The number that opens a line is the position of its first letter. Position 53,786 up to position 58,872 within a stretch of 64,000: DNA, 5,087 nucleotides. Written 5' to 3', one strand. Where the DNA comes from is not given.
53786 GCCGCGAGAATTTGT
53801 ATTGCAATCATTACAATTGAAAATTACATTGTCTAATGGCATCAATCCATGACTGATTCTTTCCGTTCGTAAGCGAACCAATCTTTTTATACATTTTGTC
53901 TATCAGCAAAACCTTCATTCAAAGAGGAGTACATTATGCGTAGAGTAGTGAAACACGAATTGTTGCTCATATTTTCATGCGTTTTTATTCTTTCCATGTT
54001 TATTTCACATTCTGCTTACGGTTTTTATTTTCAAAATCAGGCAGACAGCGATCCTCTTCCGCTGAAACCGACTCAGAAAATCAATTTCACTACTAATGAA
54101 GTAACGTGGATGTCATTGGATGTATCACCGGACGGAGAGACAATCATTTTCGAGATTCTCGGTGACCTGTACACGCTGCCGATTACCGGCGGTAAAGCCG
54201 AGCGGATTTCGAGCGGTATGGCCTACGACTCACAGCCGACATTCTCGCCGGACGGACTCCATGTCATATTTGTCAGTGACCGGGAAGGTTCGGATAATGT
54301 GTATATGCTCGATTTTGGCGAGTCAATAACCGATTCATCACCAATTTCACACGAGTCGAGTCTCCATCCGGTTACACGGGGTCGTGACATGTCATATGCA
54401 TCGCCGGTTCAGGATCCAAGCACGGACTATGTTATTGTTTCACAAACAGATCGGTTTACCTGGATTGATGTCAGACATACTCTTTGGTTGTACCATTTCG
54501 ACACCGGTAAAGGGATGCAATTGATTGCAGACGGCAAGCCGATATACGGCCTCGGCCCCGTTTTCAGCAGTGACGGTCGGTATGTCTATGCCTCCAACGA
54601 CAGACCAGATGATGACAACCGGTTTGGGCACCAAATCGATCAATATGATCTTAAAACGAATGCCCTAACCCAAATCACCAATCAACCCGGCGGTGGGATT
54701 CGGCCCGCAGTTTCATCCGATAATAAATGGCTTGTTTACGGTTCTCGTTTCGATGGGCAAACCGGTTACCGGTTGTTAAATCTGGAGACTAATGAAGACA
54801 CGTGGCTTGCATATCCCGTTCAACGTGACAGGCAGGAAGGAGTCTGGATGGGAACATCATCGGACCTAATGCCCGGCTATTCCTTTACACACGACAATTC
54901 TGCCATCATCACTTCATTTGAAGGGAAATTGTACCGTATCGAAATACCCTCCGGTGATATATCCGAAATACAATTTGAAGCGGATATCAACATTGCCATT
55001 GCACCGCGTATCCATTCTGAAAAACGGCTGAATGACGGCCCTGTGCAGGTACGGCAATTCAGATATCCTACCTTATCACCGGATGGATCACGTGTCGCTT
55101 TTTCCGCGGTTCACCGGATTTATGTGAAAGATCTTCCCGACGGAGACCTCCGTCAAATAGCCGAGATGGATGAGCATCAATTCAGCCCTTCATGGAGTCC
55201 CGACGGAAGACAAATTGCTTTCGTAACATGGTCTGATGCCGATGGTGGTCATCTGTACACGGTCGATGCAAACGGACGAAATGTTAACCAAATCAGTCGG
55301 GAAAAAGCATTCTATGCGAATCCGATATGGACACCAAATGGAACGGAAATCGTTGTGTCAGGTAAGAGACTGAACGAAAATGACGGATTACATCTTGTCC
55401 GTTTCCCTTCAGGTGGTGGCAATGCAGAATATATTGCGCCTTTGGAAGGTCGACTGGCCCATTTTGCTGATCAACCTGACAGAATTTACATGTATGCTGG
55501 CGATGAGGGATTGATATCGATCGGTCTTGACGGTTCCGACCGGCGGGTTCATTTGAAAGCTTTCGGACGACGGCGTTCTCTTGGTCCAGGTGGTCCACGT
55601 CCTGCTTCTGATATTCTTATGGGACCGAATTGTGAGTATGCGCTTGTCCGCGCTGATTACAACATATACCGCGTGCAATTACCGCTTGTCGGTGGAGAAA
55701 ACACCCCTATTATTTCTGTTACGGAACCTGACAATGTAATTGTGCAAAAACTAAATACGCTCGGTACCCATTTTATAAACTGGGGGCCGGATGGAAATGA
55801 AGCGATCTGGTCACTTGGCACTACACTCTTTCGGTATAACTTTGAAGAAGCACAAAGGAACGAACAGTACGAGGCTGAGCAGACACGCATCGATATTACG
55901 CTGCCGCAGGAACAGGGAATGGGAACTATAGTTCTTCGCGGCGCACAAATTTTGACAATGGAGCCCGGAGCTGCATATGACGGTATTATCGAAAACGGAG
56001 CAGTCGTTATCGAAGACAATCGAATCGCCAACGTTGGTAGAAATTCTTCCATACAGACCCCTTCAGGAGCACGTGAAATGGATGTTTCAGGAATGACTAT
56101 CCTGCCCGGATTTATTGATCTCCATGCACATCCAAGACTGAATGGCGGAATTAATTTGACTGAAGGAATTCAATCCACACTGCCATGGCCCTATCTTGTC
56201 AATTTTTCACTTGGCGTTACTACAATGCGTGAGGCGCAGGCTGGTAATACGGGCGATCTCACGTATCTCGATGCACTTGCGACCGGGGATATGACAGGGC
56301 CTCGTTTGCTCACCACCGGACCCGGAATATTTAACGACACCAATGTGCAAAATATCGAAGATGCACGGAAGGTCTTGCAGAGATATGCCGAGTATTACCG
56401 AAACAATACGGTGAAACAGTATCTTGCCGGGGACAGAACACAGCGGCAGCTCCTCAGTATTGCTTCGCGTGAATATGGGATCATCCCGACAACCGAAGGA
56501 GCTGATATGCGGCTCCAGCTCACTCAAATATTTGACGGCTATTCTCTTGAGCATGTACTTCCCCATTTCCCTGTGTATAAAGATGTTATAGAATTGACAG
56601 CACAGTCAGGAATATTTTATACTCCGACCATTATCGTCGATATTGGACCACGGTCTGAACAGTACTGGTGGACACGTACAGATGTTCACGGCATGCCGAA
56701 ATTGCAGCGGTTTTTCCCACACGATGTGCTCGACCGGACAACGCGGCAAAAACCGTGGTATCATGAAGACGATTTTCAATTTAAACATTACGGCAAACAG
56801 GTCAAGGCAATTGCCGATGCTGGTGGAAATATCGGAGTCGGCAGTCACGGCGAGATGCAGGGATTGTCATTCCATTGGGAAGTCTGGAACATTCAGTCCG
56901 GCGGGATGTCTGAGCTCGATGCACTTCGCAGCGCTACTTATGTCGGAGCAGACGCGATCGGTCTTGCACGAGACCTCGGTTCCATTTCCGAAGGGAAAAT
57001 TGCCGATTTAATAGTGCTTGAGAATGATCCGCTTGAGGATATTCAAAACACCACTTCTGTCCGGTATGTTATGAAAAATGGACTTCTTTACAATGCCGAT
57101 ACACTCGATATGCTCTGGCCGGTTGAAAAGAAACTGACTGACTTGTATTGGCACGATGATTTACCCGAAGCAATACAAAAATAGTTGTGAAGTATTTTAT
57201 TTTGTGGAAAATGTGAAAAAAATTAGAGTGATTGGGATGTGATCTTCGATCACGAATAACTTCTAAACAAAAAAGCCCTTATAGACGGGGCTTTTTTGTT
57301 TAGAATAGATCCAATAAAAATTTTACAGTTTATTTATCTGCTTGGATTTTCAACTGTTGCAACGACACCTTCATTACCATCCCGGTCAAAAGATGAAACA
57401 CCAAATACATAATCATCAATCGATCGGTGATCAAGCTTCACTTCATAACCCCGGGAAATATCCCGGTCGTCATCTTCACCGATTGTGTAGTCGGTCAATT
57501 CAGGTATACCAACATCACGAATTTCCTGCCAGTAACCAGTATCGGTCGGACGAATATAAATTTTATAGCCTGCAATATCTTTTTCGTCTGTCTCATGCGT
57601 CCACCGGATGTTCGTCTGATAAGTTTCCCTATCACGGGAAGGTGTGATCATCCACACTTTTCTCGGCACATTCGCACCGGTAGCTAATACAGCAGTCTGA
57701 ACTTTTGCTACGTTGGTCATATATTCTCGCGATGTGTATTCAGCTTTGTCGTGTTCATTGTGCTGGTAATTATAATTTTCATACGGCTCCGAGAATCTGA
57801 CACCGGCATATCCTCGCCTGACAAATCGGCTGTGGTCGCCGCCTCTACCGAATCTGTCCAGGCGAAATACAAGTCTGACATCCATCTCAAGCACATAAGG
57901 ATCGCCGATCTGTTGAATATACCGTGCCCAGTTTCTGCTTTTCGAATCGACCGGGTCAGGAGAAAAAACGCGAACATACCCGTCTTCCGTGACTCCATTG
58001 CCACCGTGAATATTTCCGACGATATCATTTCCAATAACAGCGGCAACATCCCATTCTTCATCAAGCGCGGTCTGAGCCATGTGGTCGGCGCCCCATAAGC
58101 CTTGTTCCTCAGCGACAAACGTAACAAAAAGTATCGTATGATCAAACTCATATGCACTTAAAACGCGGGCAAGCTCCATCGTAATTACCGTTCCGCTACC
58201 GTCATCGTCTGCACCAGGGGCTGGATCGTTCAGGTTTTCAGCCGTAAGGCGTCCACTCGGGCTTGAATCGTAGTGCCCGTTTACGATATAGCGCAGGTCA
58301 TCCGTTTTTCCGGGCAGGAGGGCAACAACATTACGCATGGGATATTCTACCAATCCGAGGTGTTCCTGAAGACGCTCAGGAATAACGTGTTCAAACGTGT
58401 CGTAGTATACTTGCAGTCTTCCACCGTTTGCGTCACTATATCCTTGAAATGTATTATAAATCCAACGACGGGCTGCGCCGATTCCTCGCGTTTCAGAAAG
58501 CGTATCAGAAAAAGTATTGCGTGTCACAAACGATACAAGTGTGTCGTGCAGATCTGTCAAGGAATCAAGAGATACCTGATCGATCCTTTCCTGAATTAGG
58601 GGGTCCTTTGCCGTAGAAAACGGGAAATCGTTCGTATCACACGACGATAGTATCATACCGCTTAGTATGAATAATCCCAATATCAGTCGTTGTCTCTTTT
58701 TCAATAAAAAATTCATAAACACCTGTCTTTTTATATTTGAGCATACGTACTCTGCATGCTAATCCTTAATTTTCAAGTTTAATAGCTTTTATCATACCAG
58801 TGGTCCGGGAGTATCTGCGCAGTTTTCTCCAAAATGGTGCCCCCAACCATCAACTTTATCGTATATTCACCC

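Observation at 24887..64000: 39-kb uninterrupted array of exported peptidase-like genes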

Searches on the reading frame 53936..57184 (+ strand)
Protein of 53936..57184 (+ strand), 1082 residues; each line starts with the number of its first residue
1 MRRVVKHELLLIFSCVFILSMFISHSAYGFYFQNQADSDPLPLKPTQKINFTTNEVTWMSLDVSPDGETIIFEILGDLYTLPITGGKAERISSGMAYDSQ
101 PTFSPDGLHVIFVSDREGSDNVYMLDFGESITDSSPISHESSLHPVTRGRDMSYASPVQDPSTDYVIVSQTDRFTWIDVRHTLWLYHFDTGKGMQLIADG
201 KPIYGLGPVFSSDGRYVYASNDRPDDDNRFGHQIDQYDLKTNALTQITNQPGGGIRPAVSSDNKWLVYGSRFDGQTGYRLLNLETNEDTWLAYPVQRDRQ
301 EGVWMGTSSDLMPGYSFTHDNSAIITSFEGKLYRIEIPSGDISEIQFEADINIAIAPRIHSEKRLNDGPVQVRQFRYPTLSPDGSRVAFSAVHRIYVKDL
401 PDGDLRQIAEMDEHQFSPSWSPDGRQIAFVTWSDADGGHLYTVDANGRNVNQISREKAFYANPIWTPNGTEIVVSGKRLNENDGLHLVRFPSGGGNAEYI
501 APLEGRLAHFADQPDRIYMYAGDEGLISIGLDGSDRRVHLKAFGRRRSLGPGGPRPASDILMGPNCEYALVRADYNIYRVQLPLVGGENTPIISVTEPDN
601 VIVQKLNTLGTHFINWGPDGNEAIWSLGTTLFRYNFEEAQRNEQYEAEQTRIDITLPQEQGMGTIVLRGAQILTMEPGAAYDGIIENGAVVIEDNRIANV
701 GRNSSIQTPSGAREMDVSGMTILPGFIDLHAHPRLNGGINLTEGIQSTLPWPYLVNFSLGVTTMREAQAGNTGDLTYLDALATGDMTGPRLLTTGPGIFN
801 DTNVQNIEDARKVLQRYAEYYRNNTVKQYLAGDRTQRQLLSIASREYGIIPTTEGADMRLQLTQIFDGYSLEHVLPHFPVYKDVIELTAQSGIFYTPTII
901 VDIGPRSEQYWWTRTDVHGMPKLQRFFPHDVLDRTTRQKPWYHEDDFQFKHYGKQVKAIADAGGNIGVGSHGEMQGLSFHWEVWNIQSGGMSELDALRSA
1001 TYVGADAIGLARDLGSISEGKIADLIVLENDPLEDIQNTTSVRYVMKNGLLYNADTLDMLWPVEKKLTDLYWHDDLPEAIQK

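Call 5: search_protein_families(library=pfam, proteins=[window:53936-57184:+])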
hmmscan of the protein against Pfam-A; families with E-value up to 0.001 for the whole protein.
window:53936-57184:+ (1082 aa): 4 families
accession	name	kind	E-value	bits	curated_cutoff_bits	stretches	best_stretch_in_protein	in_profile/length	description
PF07676.18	PD40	-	2.3e-26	91.6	20.9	2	91-124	4-38/38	WD40-like Beta Propeller Repeat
PF01979.26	Amidohydro_1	-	2.5e-16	60.3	25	1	721-1049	1-342/345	Amidohydrolase family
PF07969.17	Amidohydro_3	-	1.1e-09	38.8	29.7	1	990-1049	406-468/472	Amidohydrolase family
PF00930.27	DPPIV_N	-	1.7e-07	30.7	22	0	390-433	20-63/354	Dipeptidyl peptidase IV (DPP IV) N-terminal region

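Call 20: search_protein_families(library=ncbifam, proteins=[window:53936-57184:+], max_evalue=0.01)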
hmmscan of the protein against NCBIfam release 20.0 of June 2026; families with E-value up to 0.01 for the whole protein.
window:53936-57184:+ (1082 aa): 60 families (the best 25 are shown)
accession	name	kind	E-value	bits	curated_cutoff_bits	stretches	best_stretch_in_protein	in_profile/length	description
TIGR02800.1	propeller_TolB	equivalog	1.6e-35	122.9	343.15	3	378-473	196-294/418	Tol-Pal system beta propeller repeat protein TolB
NF051886.1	XaaProDiPepCaul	equivalog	1.6e-32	113.1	500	2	684-797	15-135/398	Xaa-Pro dipeptidase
NF002183.0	PRK01029.1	equivalog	1.2e-19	70.7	405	2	371-465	325-422/429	Tol-Pal system protein TolB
NF006056.0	PRK08204.1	subfamily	1e-15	57.5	391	2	663-732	3-66/449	hypothetical protein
TIGR01224.1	hutI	equivalog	9.6e-15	54.3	298.15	2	685-734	1-50/377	imidazolonepropionase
NF005557.0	PRK07228.1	equivalog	4.8e-14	51.9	522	2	665-732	3-64/445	5'-deoxyadenosine deaminase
NF053518.1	DipepPtdsDpp5Prph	equivalog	6.5e-13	48.1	900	2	392-472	41-120/655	dipeptidyl-peptidase Dpp5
NF006679.0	PRK09228.1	subfamily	1.8e-11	43.5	351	2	684-732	28-78/433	guanine deaminase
NF011990.0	PRK15446.2-6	subfamily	2.6e-11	42.9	233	2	682-731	14-64/390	alpha-D-ribose 1-methylphosphonate 5-triphosphate diphosphatase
TIGR02318.1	phosphono_phnM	equivalog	3e-11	42.9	390.55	2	682-731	11-55/376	phosphonate metabolism protein PhnM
NF006689.0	PRK09237.1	equivalog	8.3e-11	41.1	371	1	665-764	5-89/383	amidohydrolase/deacetylase family metallohydrolase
NF006549.0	PRK09045.1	equivalog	4.2e-10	38.8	540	2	993-1030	343-380/444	TRZ/ATZ family hydrolase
TIGR00221.1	nagA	equivalog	8.4e-10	38.1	225.65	2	684-733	18-65/380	N-acetylglucosamine-6-phosphate deacetylase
NF004801.0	PRK06151.1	subfamily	1.1e-09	37.7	416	1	683-737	20-71/491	chlorohydrolase family protein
NF004701.0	PRK06038.1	equivalog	1.6e-09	37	609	1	662-733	3-66/432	N-ethylammeline chlorohydrolase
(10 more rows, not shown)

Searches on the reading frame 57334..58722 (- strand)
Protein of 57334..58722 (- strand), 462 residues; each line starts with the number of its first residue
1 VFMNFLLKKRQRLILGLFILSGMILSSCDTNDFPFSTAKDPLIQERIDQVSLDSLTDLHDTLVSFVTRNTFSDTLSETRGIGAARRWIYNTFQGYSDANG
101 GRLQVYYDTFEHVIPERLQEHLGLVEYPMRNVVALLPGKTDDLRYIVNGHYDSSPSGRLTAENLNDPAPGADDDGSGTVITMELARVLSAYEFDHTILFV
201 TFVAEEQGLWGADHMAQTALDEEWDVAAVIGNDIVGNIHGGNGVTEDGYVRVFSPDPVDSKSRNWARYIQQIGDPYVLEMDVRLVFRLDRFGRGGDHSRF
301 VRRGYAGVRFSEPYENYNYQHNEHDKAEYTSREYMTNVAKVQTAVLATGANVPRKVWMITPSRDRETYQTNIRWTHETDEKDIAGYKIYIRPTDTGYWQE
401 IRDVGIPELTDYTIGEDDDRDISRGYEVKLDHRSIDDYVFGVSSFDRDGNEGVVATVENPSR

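Call 5: search_protein_families(library=pfam, proteins=[window:57334-58722:-])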
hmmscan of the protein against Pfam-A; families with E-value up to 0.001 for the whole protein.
window:57334-58722:- (462 aa): 2 families
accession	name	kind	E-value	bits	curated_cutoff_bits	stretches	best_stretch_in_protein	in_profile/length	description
PF04389.22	Peptidase_M28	-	5e-30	105.1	21.3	1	131-344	1-191/193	Peptidase family M28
PF01546.33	Peptidase_M20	-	9.8e-08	32.6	24.6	1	147-245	2-112/206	Peptidase family M20/M25/M40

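Call 20: search_protein_families(library=ncbifam, proteins=[window:57334-58722:-], max_evalue=0.01)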
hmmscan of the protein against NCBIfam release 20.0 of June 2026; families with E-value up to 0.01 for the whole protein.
window:57334-58722:- (462 aa): 2 families
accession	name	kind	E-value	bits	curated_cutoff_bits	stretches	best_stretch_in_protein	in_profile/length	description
NF045908.1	AminopepLapALeg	equivalog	7e-16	58.1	600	1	163-344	215-388/396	aminopeptidase LapA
NF007568.0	PRK10199.1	equivalog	0.0015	17.9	298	1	170-223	140-193/346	aminopeptidase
